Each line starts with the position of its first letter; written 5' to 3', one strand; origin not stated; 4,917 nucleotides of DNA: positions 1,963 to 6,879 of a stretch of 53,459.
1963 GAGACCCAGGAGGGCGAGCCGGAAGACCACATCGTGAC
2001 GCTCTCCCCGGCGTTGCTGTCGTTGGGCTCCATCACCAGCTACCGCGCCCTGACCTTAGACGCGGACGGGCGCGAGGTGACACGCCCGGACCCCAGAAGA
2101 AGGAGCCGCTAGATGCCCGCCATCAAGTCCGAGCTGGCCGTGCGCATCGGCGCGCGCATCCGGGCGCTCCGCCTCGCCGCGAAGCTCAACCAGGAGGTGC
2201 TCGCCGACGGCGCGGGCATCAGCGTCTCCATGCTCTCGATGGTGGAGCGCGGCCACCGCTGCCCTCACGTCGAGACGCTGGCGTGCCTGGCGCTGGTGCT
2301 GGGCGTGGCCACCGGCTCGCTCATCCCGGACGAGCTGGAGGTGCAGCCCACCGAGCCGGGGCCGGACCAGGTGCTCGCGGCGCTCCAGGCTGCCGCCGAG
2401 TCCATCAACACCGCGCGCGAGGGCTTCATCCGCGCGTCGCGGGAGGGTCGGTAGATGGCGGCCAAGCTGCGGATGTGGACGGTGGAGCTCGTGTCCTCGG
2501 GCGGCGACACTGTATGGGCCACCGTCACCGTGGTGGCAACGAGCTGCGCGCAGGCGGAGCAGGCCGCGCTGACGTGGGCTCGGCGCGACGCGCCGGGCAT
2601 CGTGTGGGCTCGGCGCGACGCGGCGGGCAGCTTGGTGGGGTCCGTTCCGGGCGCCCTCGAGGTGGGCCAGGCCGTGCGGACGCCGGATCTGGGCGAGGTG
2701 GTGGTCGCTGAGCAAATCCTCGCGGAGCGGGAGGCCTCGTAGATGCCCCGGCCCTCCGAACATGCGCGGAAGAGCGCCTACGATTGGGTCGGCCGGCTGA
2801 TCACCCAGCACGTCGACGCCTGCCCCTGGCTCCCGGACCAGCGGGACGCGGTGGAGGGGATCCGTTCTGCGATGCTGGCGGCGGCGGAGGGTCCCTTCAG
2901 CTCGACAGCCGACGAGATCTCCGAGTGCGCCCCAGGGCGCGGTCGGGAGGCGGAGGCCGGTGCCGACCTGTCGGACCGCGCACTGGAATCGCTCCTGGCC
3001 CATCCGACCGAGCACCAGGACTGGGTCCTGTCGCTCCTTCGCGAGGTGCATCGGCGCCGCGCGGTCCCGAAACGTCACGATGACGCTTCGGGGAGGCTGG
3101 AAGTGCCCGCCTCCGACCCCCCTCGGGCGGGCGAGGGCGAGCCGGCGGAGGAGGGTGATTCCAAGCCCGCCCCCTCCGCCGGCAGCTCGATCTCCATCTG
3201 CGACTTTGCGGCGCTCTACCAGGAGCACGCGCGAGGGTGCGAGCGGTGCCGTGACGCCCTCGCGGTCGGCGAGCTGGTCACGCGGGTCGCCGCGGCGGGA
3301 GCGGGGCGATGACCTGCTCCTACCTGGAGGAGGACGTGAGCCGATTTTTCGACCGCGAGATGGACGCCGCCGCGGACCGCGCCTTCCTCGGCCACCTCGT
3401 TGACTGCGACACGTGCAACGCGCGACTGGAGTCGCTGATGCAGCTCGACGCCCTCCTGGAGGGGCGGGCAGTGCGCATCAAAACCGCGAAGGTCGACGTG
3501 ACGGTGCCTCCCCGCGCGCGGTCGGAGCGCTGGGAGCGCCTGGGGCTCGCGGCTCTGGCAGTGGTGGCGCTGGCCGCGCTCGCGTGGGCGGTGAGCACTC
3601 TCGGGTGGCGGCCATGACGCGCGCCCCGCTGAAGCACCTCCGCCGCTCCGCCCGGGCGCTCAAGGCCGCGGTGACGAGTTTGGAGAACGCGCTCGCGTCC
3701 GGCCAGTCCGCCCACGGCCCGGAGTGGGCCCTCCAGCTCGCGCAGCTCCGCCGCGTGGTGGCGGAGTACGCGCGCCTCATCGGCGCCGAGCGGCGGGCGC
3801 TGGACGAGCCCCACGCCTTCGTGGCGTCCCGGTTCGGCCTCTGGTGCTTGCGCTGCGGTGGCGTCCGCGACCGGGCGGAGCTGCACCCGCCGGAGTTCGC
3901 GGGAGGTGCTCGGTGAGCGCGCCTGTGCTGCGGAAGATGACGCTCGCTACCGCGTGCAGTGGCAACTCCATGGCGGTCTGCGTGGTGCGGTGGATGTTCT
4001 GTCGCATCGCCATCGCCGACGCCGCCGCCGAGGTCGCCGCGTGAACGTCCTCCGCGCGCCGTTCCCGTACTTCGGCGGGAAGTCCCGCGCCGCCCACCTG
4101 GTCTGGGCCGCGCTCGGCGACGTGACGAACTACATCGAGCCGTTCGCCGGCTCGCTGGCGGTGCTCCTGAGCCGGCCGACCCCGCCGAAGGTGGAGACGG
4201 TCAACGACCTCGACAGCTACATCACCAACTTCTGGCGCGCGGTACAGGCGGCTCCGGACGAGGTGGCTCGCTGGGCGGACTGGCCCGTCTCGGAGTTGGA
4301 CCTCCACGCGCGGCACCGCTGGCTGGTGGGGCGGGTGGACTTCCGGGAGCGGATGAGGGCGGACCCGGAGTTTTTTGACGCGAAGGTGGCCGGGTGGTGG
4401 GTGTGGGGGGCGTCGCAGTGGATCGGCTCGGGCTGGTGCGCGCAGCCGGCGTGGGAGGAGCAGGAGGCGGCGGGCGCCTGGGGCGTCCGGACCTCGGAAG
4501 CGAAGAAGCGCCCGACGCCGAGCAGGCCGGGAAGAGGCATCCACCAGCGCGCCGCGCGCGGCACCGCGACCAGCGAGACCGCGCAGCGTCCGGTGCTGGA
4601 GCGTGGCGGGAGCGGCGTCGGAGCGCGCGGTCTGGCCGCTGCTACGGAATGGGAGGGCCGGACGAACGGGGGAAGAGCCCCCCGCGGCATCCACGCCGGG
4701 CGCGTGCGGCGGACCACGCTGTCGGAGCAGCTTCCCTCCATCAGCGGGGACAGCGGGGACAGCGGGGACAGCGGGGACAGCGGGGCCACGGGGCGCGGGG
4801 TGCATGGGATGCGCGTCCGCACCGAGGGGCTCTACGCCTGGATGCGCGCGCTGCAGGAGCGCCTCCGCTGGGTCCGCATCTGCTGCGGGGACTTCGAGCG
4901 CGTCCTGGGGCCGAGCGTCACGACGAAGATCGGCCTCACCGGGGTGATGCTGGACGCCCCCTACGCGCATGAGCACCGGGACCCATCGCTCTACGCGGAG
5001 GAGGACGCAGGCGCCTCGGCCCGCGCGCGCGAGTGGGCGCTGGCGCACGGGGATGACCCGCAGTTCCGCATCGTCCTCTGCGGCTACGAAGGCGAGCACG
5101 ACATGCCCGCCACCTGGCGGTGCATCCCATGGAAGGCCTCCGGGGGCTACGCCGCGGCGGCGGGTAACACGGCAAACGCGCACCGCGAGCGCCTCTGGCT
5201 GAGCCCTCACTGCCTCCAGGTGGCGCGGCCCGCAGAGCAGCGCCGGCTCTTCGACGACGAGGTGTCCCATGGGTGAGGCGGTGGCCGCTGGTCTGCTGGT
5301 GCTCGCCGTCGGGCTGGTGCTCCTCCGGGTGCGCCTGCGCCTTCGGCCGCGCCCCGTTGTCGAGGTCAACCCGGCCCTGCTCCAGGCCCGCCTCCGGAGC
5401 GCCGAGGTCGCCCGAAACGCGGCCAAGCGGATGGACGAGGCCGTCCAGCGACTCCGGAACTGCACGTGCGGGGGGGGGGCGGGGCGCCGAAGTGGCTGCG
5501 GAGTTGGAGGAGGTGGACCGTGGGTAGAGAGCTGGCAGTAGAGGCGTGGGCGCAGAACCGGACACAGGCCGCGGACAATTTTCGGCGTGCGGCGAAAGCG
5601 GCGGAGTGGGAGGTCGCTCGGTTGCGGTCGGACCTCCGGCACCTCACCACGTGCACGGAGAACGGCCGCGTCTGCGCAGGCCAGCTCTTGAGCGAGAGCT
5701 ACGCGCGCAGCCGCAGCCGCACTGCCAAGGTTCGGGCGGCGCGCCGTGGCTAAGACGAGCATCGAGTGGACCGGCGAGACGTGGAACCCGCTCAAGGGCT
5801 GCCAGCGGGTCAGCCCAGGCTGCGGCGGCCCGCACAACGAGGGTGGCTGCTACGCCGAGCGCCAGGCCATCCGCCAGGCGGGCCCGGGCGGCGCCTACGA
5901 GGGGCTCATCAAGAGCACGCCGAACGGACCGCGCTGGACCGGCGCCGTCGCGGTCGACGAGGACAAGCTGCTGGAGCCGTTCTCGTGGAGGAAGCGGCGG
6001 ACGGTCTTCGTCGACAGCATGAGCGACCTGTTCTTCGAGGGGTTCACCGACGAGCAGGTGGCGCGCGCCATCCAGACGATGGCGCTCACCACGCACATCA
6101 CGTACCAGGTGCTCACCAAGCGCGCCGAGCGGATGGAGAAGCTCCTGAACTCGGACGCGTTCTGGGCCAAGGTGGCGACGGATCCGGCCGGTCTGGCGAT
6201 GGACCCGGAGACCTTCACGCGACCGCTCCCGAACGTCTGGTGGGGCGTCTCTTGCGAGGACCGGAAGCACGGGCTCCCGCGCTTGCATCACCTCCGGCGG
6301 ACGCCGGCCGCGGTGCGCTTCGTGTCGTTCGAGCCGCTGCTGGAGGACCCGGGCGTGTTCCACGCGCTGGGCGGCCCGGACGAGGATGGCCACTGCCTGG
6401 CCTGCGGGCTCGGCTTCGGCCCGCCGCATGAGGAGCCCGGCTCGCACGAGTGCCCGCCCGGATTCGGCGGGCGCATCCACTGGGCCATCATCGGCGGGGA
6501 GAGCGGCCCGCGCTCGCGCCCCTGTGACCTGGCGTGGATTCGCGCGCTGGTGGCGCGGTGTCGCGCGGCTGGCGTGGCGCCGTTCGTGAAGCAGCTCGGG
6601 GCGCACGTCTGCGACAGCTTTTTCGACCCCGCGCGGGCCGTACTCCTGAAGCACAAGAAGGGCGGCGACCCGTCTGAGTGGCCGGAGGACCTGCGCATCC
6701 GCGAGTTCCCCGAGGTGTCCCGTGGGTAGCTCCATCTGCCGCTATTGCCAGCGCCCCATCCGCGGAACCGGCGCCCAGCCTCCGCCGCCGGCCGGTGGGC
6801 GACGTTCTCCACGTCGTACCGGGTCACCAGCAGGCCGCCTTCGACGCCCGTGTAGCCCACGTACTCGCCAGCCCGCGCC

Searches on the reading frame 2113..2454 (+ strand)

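Call 50: search_protein_families(library=pfam, proteins=[window:2113-2454:+], max_evalue=0.01)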
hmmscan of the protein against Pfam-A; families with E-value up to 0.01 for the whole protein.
window:2113-2454:+ (113 aa): 3 families
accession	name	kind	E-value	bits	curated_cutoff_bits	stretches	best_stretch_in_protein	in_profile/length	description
PF01381.28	HTH_3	-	2.5e-12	47.1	23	1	16-66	1-51/55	Helix-turn-helix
PF13560.12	HTH_31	-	9e-09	36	27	1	12-69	2-59/64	Helix-turn-helix domain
PF12844.13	HTH_19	-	0.003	17.9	30.2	1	13-69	1-57/64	Helix-turn-helix domain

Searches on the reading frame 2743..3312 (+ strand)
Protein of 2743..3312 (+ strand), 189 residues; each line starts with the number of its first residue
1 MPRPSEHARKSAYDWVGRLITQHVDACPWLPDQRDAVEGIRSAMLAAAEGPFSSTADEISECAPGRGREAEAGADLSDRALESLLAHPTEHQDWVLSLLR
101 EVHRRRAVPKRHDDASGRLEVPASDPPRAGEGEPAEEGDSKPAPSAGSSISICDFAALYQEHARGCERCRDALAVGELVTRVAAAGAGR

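Call 12: search_protein_families(library=pfam, proteins=[window:2743-3312:+], max_evalue=0.01)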
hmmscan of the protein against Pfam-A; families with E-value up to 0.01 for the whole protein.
window:2743-3312:+ (189 aa): 0 families

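Call 13: search_protein_families(library=phrogs, proteins=[window:2743-3312:+], max_evalue=0.01)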
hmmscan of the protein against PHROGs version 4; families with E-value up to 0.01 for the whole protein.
window:2743-3312:+ (189 aa): 0 families

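Call 45: search_protein_families(library=pfam, proteins=[window:2743-3312:+], max_evalue=1)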
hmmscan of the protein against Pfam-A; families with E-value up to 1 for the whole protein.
window:2743-3312:+ (189 aa): 0 families

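Call 63: find_homologous_proteins(query=window:2743-3312:+)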
Query window:2743-3312:+ (189 aa): 1 proteins with E <= 0.001 among 4828 candidates.
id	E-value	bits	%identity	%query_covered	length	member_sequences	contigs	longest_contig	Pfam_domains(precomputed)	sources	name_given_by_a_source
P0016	7.9e-119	412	100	100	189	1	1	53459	-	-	-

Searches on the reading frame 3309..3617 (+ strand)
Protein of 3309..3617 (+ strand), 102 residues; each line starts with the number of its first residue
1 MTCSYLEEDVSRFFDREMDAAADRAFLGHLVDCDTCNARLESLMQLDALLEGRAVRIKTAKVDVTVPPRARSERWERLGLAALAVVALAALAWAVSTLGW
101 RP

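Call 50: search_protein_families(library=pfam, proteins=[window:3309-3617:+], max_evalue=0.01)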
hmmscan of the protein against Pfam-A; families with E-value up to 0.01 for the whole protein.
window:3309-3617:+ (102 aa): 1 family
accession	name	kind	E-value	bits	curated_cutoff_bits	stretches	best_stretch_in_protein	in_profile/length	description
PF13490.11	zf-HC2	-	0.0095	16.5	22.2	0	7-36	5-34/35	Putative zinc-finger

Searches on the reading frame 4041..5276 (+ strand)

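Call 20: search_protein_families(library=phrogs, proteins=[window:4041-5276:+], max_evalue=0.001)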
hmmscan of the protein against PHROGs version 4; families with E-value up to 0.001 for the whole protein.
window:4041-5276:+ (411 aa): 3 families
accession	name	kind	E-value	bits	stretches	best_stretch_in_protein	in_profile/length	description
phrog_56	-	other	6e-20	73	1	1-81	58-140/647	DNA methyltransferase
phrog_13242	-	unknown function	3.8e-07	30.4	1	12-76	33-97/450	-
phrog_23217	-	unknown function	9.4e-05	23.6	1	5-93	4-91/109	-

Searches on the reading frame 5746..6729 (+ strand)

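Call 50: search_protein_families(library=pfam, proteins=[window:5746-6729:+], max_evalue=0.01)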
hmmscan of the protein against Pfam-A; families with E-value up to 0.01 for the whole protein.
window:5746-6729:+ (327 aa): 1 family
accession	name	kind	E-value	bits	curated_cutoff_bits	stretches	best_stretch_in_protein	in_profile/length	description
PF07505.17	DUF5131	-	1.3e-65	221.7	28.9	1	3-291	1-222/243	Protein of unknown function (DUF5131)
